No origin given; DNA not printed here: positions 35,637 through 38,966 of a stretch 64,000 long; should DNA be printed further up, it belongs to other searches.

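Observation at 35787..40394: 1535-aa secreted Ig-like/FN3 scaffold fused to a 13-haem c-type cytochrome, next to O-oligosaccharyltransferase-like and glycan genes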

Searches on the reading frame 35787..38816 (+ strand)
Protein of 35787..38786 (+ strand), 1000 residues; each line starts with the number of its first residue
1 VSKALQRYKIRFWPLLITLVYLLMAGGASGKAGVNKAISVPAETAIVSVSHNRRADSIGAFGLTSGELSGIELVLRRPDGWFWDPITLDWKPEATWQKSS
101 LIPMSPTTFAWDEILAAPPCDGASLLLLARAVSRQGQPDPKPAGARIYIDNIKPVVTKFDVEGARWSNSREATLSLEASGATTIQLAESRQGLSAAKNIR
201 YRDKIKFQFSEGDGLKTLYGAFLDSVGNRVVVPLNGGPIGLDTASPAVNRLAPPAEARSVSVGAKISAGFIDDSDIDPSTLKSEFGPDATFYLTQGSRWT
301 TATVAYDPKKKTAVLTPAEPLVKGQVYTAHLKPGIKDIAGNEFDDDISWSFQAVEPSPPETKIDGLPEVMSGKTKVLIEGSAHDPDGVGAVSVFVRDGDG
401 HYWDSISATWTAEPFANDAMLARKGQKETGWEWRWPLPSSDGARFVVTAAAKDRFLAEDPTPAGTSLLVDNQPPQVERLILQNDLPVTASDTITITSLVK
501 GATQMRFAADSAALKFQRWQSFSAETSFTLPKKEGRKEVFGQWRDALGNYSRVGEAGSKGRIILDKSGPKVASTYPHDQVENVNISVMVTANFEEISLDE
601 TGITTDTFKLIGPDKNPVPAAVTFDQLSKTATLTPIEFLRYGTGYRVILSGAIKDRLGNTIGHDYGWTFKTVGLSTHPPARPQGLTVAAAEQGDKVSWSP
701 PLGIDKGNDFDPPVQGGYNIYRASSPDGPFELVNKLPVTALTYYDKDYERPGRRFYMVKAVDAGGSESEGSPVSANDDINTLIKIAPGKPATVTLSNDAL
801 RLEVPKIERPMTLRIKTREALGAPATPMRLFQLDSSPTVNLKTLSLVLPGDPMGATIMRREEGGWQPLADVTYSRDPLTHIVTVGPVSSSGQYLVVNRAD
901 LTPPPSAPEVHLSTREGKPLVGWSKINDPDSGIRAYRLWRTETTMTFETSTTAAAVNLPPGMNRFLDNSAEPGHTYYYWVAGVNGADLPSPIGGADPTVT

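Call 18: search_solved_structures(query=window:35787-38786:+, max_evalue=0.1)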
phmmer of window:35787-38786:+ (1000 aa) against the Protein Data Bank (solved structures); distinct sequences matched with E-value up to 0.1: 0.

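Call 57: predict_structure(alignment_id=A3)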
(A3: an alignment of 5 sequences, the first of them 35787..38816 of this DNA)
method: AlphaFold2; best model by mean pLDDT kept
length: 1010 residues; sequences in the alignment: 5
mean_pLDDT: 54.5   pTM: 0.25
mean pLDDT of the five models: 54.5, 50.4, 46.7, 41.9, 39.1
residues with pLDDT >= 90: 0; 70-90: 209; 50-70: 418; < 50: 383
segments of 3 or more residues with pLDDT < 50: 1-16, 18-40, 151-153, 162-170, 211-214, 236-290, 306-313, 332-346, 353-357, 370-373, 424-427, 439-442, 454-457, 483-490, 565-592, 594-598, 600-602, 655-661, 670-685, 700-717, 726-728, 735-740, 748-753, 761-815, 819-826, 899-907, 927-933, 945-951, 984-1010
pLDDT, mean of each block of 10 residues (from residue 1): 34 42 30 30 75 74 80 78 72 60 75 76 73 73 71 52 46 57 73 71 54 57 65 52 25 24 28 35 40 53 49 51 56 41 47 49 59 63 61 74 67 65 54 66 67 52 58 58 46 64 82 83 72 65 77 68 44 26 36 46 60 70 59 55 59 49 51 33 49 56 31 42 55 52 56 54 33 24 25 27 26 44 50 60 67 69 65 65 71 63 44 69 57 58 49 53 71 64 41 32 27
secondary structure, 60 per line:
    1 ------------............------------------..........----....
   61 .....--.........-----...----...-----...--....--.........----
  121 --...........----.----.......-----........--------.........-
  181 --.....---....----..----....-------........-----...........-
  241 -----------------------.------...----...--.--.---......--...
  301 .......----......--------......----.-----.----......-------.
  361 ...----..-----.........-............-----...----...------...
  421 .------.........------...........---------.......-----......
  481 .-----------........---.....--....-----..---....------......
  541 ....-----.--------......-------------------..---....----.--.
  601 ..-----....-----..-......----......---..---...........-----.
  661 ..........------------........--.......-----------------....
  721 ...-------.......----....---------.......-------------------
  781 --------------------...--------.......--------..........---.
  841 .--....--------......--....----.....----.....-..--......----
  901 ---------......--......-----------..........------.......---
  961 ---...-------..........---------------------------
elements in order (helices of 4 or more, strands of 3 or more residues): H13-24 E43-52 E57-65 E68-76 E82-84 E89-91 E97-99 E102-105 E108-116 E123-133 E143-149 E155-162 E171-179 E183-187 H191-194 E205-208 E216-223 E229-239 E290-295 E298-307 E312-317 E326-331 E347-352 E360-363 E375-383 E388-396 E402-404 E409-411 E418-421 E428-436 E443-453 E463-469 E475-481 E493-500 E504-508 H511-514 E525-528 E535-544 E559-564 E589-592 E608-611 E620-625 E630-635 E644-654 E660-670 E683-690 E693-699 E717-723 E731-737 E742-745 E755-761 E801-803 E812-818 E827-836 E844-847 E856-861 E864-867 E872-876 E881-885 E891-896 E910-915 E918-923 E935-944 E951-957 E964-966 E974-983
